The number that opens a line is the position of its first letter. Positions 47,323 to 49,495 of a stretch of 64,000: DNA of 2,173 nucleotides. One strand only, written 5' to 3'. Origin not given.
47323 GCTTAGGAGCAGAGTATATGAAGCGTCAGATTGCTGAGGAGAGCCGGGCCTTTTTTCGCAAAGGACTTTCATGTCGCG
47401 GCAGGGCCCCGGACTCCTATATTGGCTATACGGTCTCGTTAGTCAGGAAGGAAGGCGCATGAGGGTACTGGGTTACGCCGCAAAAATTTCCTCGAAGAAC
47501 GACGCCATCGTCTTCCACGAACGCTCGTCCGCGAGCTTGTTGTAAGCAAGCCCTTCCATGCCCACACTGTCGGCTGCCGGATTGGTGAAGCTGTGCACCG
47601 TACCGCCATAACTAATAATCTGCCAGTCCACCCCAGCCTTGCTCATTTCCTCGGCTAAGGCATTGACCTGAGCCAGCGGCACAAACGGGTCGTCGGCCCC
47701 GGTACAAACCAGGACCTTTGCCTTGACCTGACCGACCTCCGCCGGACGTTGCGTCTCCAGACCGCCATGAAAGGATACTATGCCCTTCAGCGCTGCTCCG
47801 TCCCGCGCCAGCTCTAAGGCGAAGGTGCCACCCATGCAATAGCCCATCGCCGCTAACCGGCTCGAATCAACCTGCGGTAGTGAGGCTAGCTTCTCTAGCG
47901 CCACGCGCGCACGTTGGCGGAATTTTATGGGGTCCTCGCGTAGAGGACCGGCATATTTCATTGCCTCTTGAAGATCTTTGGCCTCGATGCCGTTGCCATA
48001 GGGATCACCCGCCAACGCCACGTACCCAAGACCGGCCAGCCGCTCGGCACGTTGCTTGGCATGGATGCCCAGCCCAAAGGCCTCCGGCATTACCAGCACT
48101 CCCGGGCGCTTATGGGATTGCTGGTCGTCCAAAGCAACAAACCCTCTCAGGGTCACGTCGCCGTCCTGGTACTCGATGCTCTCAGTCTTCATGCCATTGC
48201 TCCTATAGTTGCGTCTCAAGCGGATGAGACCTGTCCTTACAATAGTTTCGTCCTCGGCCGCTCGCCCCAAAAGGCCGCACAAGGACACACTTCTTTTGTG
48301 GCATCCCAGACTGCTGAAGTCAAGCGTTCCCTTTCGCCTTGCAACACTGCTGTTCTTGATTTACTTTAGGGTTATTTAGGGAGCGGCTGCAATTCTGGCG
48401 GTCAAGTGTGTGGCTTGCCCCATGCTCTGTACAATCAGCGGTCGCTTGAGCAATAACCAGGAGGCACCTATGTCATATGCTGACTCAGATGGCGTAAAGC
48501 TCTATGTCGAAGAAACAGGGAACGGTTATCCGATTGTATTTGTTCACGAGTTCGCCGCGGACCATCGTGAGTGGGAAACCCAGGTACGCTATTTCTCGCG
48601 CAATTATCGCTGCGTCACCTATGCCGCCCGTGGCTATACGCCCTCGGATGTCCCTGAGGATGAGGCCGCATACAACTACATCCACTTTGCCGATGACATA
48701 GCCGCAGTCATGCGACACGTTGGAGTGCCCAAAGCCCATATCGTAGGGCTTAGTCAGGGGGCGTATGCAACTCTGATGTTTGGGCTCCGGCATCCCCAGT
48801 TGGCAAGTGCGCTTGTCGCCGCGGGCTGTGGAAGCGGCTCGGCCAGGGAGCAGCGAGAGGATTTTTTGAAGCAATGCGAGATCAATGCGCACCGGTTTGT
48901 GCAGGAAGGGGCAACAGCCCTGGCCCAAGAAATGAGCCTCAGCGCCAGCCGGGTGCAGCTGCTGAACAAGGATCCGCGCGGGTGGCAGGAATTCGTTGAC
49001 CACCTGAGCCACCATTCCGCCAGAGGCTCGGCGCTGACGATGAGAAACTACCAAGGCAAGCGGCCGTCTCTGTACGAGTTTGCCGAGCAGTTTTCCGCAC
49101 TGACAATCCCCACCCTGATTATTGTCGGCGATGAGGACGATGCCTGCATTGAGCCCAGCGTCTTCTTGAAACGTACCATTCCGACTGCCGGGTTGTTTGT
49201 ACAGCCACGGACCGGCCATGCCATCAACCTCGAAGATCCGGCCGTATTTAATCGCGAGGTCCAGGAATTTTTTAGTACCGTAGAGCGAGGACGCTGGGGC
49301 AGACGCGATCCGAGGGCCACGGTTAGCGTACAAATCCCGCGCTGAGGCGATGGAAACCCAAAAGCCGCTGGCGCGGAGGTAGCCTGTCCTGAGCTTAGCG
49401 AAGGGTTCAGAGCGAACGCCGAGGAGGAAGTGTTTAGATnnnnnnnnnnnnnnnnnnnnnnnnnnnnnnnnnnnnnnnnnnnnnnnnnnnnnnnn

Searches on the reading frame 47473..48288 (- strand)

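Call 24: search_protein_families(library=pfam, proteins=[window:47473-48288:-], max_evalue=0.001)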
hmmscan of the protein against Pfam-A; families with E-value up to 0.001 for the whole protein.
window:47473-48288:- (271 aa): 7 families
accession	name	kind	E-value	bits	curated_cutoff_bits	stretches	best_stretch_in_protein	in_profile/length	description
PF01738.24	DLH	-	2.5e-47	161.7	21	1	48-268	2-216/217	Dienelactone hydrolase family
PF00326.27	Peptidase_S9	-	2.4e-07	30.9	22.6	0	185-239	140-194/213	Prolyl oligopeptidase family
PF07859.19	Abhydrolase_3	-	9e-06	26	25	0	190-235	166-209/210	alpha/beta hydrolase fold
PF12740.14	PETase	-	1.2e-05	25.3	28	1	139-251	121-230/263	PET hydrolase-like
PF02230.22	Abhydrolase_2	-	0.00012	22.4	23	1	137-235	101-202/217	Phospholipase/Carboxylesterase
PF08840.17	BAAT_C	-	0.00064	20.3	20.9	0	130-176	9-55/210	BAAT / Acyl-CoA thioester hydrolase C terminal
PF20408.4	Abhydrolase_11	-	0.00065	19.9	27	1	131-237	65-170/193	Alpha/beta hydrolase domain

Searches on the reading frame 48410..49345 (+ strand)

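Call 24: search_protein_families(library=pfam, proteins=[window:48410-49345:+], max_evalue=0.001)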
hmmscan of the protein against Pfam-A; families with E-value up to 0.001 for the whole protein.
window:48410-49345:+ (311 aa): 4 families
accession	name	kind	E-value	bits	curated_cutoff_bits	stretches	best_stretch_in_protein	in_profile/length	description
PF00561.26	Abhydrolase_1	-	2.5e-17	63.8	25.8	1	40-277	1-245/245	alpha/beta hydrolase fold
PF12697.13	Abhydrolase_6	-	9.7e-16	59.5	26.3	1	42-282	1-216/217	Alpha/beta hydrolase family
PF12146.15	Hydrolase_4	-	2.4e-07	30.7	27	1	43-247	8-206/239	Serine aminopeptidase, S33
PF03096.20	Ndr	-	0.00015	21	23.3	1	81-242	73-229/283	Ndr family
